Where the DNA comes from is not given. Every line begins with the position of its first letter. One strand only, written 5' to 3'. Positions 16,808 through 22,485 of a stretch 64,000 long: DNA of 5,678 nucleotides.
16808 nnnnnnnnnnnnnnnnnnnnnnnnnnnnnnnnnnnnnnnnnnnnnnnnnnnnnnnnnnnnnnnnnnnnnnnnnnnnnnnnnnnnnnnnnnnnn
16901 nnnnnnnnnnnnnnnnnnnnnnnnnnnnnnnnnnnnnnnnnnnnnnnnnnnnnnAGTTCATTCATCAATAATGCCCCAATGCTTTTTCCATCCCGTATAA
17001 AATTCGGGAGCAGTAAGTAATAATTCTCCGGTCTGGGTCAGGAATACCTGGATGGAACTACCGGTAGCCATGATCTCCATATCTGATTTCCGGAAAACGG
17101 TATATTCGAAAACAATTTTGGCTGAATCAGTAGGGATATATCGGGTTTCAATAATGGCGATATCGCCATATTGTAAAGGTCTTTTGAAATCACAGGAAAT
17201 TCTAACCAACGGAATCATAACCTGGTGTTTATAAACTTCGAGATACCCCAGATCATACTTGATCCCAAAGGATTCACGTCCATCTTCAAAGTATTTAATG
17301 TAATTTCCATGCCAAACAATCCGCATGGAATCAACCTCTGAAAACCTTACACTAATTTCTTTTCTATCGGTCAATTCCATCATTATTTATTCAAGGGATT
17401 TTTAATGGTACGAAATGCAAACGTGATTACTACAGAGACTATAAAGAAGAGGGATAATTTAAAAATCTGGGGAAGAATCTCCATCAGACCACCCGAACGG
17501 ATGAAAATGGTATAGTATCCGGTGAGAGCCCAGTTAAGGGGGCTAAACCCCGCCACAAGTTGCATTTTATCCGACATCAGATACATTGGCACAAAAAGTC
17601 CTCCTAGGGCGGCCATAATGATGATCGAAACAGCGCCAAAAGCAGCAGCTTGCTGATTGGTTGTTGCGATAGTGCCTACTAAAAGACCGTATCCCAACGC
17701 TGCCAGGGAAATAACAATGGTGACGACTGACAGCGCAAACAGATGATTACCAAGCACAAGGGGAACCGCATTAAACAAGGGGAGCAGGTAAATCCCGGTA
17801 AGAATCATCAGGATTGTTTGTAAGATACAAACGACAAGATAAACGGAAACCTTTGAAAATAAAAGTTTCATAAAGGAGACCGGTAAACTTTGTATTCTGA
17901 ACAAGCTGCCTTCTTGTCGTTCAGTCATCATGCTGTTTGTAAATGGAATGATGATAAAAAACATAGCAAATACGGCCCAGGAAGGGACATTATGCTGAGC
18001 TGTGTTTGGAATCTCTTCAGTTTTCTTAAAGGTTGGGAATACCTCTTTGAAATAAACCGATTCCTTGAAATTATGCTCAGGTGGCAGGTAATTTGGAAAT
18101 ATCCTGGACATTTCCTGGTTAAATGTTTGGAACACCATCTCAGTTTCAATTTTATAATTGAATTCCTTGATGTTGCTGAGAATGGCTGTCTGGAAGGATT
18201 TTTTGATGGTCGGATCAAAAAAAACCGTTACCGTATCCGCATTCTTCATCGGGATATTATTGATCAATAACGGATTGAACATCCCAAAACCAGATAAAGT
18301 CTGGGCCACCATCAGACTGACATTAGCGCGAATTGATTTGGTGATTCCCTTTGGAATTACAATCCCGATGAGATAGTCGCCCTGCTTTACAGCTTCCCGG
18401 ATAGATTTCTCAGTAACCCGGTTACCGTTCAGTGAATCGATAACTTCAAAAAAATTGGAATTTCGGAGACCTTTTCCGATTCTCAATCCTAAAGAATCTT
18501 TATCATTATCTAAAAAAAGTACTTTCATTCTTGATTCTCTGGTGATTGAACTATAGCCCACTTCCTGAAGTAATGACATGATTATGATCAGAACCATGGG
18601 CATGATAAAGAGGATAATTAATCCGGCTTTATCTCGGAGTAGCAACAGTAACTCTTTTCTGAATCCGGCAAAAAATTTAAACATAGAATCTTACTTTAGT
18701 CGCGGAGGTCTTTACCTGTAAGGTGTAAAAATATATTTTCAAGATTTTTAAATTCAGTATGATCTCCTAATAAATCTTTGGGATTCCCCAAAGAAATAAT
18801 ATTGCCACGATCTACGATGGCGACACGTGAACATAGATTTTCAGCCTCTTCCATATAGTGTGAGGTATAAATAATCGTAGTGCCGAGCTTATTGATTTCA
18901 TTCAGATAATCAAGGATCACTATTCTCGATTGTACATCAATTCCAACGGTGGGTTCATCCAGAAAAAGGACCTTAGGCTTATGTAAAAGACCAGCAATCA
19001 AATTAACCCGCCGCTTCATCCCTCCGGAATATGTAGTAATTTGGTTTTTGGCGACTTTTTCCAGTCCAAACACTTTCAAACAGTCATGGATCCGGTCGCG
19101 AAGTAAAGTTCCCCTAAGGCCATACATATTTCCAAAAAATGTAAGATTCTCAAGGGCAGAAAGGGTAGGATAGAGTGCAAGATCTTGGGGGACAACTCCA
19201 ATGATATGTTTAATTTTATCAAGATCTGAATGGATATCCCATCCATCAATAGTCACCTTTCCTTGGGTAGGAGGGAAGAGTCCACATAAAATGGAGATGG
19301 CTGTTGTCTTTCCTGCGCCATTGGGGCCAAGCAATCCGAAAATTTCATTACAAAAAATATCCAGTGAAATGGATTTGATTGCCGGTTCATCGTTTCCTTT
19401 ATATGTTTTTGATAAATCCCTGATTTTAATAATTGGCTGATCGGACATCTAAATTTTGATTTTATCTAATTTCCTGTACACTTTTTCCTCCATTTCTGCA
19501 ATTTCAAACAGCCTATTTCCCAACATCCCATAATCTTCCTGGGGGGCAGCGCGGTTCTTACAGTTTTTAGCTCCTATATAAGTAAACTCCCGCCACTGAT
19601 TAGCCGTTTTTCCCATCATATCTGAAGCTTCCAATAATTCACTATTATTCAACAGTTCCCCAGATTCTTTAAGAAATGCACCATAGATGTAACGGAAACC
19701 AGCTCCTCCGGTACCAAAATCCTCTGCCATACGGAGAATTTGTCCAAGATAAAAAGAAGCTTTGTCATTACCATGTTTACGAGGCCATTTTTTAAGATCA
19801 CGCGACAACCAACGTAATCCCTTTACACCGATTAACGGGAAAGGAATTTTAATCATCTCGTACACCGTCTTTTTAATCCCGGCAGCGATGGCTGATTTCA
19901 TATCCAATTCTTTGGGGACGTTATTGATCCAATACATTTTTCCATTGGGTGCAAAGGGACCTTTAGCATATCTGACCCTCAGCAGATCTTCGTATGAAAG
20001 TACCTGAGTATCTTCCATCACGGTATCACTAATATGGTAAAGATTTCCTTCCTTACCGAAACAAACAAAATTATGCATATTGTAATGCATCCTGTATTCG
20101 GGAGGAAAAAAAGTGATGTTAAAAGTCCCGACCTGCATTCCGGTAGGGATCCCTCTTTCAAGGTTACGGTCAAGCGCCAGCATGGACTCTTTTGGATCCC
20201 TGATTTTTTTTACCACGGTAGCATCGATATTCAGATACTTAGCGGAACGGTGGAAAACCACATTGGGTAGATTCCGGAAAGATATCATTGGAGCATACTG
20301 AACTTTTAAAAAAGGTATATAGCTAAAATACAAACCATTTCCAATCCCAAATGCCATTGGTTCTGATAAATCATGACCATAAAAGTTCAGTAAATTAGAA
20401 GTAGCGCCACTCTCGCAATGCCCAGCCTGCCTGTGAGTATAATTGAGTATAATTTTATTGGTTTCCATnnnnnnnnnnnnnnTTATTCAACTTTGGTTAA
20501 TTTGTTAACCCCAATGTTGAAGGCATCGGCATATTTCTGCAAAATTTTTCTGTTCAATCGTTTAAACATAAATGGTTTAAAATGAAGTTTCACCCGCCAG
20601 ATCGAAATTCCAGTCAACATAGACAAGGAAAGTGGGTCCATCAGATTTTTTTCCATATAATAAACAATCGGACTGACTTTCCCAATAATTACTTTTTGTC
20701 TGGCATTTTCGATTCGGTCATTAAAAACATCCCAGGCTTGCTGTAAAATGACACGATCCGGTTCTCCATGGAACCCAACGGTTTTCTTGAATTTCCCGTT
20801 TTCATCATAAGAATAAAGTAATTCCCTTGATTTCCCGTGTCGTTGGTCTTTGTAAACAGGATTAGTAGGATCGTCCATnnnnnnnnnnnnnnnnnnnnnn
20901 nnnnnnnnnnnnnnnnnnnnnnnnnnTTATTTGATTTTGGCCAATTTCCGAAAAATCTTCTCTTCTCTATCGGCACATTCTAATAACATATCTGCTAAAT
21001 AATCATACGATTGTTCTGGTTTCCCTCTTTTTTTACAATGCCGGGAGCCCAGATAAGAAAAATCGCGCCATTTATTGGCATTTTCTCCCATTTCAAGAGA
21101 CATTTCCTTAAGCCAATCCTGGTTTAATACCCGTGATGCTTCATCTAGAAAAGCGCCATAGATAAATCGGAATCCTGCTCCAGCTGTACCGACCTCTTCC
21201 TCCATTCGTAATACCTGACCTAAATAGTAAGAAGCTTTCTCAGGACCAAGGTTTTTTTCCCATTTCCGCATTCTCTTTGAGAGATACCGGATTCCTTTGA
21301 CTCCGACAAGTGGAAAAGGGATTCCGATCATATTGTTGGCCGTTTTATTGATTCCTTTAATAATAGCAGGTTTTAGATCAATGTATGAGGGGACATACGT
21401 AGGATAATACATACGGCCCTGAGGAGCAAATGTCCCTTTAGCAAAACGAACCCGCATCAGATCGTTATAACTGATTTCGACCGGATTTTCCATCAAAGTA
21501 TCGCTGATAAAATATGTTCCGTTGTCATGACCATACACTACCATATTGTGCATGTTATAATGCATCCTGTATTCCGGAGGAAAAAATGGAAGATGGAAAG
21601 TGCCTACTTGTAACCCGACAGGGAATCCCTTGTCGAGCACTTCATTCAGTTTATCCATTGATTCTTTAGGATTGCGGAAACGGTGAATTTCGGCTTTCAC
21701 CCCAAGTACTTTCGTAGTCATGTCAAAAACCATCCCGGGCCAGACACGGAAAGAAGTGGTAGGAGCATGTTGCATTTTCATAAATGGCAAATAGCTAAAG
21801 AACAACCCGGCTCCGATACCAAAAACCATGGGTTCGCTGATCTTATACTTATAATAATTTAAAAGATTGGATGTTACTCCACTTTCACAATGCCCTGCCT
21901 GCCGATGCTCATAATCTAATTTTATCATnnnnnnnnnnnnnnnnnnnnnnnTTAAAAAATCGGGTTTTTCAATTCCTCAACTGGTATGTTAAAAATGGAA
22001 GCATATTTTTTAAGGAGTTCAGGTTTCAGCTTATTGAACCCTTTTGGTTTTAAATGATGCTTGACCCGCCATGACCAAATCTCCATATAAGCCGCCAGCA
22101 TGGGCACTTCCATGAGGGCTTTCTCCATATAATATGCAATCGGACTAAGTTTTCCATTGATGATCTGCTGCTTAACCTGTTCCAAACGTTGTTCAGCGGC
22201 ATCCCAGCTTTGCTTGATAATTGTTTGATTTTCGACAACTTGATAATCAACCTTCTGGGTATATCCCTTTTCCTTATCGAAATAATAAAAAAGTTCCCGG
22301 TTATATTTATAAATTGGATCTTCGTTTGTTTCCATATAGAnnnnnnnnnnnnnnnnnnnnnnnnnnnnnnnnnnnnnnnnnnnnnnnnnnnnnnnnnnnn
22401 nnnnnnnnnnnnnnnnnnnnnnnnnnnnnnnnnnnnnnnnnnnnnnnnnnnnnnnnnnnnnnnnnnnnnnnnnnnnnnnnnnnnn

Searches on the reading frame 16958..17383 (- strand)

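Call 59: search_protein_families(library=ncbifam, proteins=[window:16958-17383:-], max_evalue=0.000001)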
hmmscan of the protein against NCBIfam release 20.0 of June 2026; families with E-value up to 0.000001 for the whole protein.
window:16958-17383:- (141 aa): 3 families
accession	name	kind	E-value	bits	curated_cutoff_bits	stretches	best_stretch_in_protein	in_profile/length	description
TIGR00051.1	TIGR00051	subfamily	4.6e-18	65.7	68.7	1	12-110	4-102/117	YbgC/FadM family acyl-CoA thioesterase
NF047424.1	MenI_Staph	exception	1.5e-15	57.3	225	1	8-135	6-132/148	1,4-dihydroxy-2-naphthoyl-CoA hydrolase MenI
TIGR02799.1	thio_ybgC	equivalog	2.8e-09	37.3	141.35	1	9-106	4-102/126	tol-pal system-associated acyl-CoA thioesterase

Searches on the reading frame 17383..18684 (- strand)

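Call 8: search_protein_families(library=pfam, proteins=[window:17383-18684:-], max_evalue=0.001)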
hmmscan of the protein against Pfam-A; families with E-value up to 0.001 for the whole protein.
window:17383-18684:- (433 aa): 3 families
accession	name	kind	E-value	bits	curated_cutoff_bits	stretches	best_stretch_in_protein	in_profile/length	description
PF12698.13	ABC2_membrane_3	-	5.2e-25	88.7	31.6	1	19-422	1-346/347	ABC-2 family transporter protein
PF01061.29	ABC2_membrane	-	1.1e-14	54.9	26.9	1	228-394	47-210/211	ABC-2 type transporter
PF12679.13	ABC2_membrane_2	-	4.3e-09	36.5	27.2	1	8-398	4-247/283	ABC-2 family transporter protein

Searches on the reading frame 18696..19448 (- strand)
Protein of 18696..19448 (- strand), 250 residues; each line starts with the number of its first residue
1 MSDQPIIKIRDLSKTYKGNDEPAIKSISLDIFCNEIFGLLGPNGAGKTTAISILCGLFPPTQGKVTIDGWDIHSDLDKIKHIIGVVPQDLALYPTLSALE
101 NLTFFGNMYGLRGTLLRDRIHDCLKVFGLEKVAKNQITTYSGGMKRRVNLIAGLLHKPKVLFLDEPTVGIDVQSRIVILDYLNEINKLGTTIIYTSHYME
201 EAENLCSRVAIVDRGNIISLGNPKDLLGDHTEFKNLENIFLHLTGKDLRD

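Call 8: search_protein_families(library=pfam, proteins=[window:18696-19448:-], max_evalue=0.001)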
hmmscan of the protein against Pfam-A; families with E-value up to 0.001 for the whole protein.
window:18696-19448:- (250 aa): 2 families
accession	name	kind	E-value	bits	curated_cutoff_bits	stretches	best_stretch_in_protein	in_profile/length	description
PF00005.33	ABC_tran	-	1.6e-32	113.4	25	1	25-167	2-136/137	ABC transporter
PF13304.12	AAA_21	-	3.5e-10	40.9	27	1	137-197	235-298/304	AAA domain, putative AbiEii toxin, Type IV TA system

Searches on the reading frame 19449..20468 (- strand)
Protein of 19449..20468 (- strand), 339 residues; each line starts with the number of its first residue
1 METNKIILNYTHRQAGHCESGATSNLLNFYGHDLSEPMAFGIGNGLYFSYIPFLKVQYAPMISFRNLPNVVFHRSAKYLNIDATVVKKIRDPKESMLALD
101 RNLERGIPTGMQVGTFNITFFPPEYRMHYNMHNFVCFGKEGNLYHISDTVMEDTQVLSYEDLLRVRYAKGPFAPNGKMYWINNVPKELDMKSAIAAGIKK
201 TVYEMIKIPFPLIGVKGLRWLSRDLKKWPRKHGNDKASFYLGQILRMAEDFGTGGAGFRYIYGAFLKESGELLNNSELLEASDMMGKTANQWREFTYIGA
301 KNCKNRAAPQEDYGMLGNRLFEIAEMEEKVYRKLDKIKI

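Call 8: search_protein_families(library=pfam, proteins=[window:19449-20468:-], max_evalue=0.001)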
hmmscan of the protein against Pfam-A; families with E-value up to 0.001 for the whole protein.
window:19449-20468:- (339 aa): 2 families
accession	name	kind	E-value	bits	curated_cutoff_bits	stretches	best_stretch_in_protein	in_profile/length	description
PF16169.10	DUF4872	-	1.7e-49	168.4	28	1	160-334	1-173/173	Domain of unknown function (DUF4872)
PF14399.12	BtrH_N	-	2.8e-36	125.1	29.7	1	17-149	1-134/134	Butirosin biosynthesis protein H, N-terminal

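Call 35: search_protein_families(library=ncbifam, proteins=[window:19449-20468:-], max_evalue=0.00001)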
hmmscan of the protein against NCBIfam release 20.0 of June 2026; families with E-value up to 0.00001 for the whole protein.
window:19449-20468:- (339 aa): 1 family
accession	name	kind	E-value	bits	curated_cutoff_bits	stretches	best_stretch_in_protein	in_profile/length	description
NF053550.1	DarH_acyl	equivalog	5.4e-117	390.6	300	1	9-334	1-324/325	BtrH-related acyltransferase DarH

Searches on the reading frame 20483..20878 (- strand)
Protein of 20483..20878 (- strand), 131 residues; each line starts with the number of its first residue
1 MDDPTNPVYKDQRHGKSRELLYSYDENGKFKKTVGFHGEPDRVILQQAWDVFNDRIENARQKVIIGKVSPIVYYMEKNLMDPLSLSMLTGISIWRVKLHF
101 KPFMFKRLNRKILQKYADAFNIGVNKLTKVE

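Call 59: search_protein_families(library=ncbifam, proteins=[window:20483-20878:-], max_evalue=0.000001)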
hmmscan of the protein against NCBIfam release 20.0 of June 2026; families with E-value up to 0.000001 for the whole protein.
window:20483-20878:- (131 aa): 2 families
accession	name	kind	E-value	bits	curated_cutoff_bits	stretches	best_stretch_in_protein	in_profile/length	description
NF053545.1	flexirubin_DarG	equivalog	8.4e-35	119.7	170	1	14-127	15-128/129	flexirubin biosynthesis protein DarG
NF053536.1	DarG_fam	subfamily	6.7e-34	116.9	70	1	10-130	10-130/131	DarG family dialkylresorcinol biosynthesis protein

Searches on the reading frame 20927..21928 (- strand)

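Call 8: search_protein_families(library=pfam, proteins=[window:20927-21928:-], max_evalue=0.001)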
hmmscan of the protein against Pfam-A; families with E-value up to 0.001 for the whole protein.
window:20927-21928:- (333 aa): 2 families
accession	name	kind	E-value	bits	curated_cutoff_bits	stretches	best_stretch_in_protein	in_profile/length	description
PF16169.10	DUF4872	-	8.8e-52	175.8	28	1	156-329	2-173/173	Domain of unknown function (DUF4872)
PF14399.12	BtrH_N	-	1.4e-44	152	29.7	1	13-144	1-134/134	Butirosin biosynthesis protein H, N-terminal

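Call 59: search_protein_families(library=ncbifam, proteins=[window:20927-21928:-], max_evalue=0.000001)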
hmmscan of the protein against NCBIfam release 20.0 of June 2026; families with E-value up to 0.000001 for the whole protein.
window:20927-21928:- (333 aa): 1 family
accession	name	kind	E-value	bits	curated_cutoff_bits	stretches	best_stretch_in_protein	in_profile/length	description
NF053550.1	DarH_acyl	equivalog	4.2e-126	420.5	300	1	5-329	1-324/325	BtrH-related acyltransferase DarH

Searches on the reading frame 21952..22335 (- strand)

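Call 59: search_protein_families(library=ncbifam, proteins=[window:21952-22335:-], max_evalue=0.000001)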
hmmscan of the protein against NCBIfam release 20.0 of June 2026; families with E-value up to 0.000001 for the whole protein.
window:21952-22335:- (127 aa): 2 families
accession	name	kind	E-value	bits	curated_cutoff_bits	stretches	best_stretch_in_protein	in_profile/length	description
NF053545.1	flexirubin_DarG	equivalog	9e-35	119.6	170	1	8-123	13-129/129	flexirubin biosynthesis protein DarG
NF053536.1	DarG_fam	subfamily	4.6e-32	110.9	70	1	5-124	10-129/131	DarG family dialkylresorcinol biosynthesis protein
